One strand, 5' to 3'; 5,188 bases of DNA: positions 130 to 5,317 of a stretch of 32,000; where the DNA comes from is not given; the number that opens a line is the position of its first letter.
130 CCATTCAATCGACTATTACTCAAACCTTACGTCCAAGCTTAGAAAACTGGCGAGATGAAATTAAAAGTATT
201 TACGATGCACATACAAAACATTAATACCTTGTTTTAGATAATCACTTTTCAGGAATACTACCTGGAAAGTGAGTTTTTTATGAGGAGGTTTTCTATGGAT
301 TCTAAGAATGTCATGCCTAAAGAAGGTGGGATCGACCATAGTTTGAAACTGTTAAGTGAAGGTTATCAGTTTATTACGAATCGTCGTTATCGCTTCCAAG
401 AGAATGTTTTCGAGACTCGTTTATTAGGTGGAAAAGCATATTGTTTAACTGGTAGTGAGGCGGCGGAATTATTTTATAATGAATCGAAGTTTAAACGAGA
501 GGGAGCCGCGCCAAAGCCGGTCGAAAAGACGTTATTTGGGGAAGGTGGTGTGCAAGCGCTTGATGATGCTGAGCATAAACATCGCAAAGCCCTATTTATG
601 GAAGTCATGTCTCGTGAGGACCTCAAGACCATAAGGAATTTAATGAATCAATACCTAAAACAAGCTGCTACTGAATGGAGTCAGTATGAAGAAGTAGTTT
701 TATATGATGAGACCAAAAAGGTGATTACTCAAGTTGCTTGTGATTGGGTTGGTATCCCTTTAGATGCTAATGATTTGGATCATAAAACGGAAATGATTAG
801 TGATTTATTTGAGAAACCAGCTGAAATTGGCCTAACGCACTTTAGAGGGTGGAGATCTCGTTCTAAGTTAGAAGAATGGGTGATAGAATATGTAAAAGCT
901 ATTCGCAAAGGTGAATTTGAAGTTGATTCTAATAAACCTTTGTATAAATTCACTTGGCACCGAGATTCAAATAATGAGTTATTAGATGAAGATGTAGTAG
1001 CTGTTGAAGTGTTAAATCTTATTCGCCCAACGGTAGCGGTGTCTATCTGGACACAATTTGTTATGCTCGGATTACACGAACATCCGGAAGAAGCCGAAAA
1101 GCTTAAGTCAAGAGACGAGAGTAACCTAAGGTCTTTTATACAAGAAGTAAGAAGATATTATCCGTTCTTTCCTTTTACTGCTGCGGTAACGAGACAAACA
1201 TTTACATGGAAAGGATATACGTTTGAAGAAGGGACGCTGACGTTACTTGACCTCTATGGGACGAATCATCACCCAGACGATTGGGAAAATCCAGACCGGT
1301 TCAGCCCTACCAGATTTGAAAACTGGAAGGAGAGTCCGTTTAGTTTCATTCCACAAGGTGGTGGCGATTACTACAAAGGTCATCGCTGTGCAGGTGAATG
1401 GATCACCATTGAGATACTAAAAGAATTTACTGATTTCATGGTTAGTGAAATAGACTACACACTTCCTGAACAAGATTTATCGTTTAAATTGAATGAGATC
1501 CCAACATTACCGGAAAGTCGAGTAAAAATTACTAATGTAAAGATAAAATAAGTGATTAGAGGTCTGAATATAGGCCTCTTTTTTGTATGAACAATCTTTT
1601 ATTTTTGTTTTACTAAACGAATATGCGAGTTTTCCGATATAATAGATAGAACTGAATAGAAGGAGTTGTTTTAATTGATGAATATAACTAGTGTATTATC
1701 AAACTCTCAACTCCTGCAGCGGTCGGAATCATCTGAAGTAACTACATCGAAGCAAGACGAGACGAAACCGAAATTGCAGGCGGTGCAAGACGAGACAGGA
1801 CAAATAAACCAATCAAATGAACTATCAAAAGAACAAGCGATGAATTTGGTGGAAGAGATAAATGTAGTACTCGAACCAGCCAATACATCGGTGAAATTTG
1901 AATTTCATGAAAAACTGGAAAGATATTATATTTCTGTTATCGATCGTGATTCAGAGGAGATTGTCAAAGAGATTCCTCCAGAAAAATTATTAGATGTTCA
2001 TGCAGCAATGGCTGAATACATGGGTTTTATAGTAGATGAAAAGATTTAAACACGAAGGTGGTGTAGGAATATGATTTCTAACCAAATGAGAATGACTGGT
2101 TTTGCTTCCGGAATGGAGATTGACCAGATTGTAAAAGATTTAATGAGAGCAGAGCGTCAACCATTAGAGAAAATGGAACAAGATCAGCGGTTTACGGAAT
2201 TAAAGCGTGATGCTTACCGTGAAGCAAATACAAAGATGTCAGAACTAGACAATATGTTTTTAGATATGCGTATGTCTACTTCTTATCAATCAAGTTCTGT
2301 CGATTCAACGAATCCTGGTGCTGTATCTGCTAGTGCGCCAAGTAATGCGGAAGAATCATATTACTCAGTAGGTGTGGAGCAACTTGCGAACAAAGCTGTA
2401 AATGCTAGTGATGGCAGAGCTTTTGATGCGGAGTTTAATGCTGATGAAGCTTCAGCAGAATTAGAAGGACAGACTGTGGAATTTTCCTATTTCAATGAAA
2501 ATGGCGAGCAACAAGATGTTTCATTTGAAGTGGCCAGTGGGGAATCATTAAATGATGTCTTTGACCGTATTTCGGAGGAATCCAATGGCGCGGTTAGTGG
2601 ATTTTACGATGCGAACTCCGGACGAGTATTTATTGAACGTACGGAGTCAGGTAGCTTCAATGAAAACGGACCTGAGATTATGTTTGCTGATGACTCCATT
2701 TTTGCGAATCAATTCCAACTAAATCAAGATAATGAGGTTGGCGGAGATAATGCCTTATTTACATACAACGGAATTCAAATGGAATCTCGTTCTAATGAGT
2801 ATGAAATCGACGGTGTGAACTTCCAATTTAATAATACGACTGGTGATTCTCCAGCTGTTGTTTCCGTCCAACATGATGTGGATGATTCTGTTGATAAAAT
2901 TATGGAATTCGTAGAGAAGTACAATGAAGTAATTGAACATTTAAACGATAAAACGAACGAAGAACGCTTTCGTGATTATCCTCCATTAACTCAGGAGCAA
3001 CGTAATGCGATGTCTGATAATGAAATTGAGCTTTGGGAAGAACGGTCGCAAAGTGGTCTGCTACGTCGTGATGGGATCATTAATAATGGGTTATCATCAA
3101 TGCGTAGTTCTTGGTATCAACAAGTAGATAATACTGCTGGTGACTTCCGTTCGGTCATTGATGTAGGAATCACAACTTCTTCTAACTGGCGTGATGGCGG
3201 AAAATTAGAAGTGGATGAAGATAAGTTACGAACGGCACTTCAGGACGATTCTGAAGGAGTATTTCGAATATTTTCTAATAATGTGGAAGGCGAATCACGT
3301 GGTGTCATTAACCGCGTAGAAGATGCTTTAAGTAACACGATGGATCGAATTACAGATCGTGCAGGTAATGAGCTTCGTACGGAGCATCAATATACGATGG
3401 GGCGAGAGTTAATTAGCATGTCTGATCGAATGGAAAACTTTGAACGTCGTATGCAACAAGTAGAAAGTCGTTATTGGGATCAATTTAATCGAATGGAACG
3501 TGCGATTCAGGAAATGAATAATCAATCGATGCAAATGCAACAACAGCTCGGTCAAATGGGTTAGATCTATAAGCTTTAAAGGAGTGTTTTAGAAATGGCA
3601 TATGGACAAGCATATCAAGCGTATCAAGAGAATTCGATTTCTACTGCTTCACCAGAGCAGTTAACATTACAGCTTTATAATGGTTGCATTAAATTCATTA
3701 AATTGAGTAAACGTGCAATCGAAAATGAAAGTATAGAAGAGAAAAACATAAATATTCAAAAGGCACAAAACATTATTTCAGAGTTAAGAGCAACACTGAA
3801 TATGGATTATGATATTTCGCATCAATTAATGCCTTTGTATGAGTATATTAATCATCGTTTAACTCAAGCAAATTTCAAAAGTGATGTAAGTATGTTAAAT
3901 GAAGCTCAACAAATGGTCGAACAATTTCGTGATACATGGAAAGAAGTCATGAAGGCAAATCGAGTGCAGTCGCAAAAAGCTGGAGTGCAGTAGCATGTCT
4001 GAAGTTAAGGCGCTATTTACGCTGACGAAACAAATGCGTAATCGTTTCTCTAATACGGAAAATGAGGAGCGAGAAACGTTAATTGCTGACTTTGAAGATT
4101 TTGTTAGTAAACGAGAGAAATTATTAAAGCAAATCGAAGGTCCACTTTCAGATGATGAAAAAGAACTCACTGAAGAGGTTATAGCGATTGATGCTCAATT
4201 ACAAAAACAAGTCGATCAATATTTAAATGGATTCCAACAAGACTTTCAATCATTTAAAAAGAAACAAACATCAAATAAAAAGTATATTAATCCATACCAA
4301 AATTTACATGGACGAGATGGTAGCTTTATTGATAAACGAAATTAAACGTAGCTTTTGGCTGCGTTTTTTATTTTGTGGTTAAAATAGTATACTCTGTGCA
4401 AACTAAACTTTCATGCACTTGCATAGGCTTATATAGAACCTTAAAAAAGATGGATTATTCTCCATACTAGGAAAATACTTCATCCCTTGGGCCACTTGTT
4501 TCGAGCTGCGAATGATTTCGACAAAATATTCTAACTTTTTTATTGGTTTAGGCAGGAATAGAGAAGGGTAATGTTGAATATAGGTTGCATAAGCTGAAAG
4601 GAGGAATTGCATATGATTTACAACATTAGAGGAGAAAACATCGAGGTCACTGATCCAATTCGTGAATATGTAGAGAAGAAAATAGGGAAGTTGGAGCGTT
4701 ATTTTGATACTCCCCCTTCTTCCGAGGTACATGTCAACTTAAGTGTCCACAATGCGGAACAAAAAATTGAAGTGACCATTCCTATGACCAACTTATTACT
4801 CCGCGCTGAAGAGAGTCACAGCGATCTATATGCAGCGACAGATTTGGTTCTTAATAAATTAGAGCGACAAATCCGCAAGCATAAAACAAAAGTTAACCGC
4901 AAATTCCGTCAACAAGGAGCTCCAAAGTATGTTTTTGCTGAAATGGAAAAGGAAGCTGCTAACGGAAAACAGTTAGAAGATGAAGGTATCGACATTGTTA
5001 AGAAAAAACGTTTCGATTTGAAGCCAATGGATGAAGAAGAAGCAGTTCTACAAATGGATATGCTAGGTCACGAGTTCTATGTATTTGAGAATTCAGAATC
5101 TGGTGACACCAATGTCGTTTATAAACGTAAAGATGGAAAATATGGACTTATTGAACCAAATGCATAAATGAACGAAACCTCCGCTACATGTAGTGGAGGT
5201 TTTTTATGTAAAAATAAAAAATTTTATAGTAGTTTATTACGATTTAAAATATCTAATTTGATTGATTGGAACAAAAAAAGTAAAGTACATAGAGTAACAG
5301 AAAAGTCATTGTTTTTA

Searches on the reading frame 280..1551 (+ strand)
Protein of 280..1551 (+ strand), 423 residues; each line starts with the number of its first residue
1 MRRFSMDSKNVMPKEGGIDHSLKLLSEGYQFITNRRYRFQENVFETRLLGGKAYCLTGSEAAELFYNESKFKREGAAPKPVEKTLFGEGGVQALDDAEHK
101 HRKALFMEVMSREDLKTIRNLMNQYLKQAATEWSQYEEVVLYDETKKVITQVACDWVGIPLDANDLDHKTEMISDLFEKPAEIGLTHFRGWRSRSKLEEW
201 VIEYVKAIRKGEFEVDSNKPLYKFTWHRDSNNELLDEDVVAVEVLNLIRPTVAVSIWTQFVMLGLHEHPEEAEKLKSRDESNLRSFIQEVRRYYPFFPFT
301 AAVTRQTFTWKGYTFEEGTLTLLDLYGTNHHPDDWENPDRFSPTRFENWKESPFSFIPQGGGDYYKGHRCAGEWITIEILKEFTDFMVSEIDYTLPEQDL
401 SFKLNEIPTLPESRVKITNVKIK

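Call 64: find_encoding_contigs(protein=window:280-1551:+, flank=10000, max_places=3)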
Protein window:280-1551:+ (423 aa): no gene with exactly this product is on record in the collection.

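Call 90: search_protein_families(library=pfam, proteins=[window:280-1551:+], max_evalue=0.00001)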
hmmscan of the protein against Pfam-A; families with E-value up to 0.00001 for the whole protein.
window:280-1551:+ (423 aa): 1 family
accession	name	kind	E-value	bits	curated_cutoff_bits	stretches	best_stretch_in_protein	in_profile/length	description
PF00067.27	p450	-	4.6e-16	59.1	22.8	1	283-394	324-435/462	Cytochrome P450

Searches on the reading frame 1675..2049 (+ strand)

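Call 90: search_protein_families(library=pfam, proteins=[window:1675-2049:+], max_evalue=0.00001)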
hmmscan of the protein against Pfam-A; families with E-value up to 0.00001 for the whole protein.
window:1675-2049:+ (124 aa): 1 family
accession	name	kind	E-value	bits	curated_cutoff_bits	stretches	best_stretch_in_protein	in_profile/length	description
PF03646.20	FlaG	-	8.2e-25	87.3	23.8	1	25-122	4-101/101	FlaG protein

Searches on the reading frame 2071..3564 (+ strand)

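Call 90: search_protein_families(library=pfam, proteins=[window:2071-3564:+], max_evalue=0.00001)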
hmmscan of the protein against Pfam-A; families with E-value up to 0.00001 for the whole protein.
window:2071-3564:+ (497 aa): 2 families
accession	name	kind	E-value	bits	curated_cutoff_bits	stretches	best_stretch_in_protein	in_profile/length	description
PF07195.17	FliD_C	-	1.2e-56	192.2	25.4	1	225-484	1-236/236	Flagellar hook-associated protein 2 C-terminus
PF02465.23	FliD_N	-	1.6e-21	77.2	24.8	1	13-108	1-96/97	Flagellar hook-associated protein 2 N-terminus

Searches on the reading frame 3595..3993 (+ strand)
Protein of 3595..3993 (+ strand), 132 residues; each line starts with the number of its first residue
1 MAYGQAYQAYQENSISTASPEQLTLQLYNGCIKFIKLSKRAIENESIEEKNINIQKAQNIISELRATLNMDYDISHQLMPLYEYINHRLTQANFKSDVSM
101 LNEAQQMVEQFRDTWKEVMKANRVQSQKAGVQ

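Call 90: search_protein_families(library=pfam, proteins=[window:3595-3993:+], max_evalue=0.00001)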
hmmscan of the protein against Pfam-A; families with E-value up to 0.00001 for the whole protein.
window:3595-3993:+ (132 aa): 1 family
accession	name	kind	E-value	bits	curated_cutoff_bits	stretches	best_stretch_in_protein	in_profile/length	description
PF02561.19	FliS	-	1.1e-40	138.9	26.7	1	7-119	1-115/115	Flagellar protein FliS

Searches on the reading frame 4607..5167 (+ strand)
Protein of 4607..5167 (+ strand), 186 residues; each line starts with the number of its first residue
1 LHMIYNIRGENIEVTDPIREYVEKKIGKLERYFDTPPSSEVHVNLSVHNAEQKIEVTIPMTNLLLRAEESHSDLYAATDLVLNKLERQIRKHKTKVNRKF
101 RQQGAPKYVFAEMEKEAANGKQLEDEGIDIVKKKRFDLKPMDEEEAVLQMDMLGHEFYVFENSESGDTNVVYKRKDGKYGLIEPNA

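Call 90: search_protein_families(library=pfam, proteins=[window:4607-5167:+], max_evalue=0.00001)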
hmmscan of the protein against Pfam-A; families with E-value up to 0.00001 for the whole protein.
window:4607-5167:+ (186 aa): 2 families
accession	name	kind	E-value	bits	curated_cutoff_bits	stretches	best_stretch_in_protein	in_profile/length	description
PF02482.25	Ribosomal_S30AE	-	6.2e-30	104.2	23.7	1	5-96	1-87/88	Sigma 54 modulation protein / S30EA ribosomal protein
PF16321.10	Ribosom_S30AE_C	-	2.8e-28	97.8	25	1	128-181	4-57/57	Sigma 54 modulation/S30EA ribosomal protein C terminus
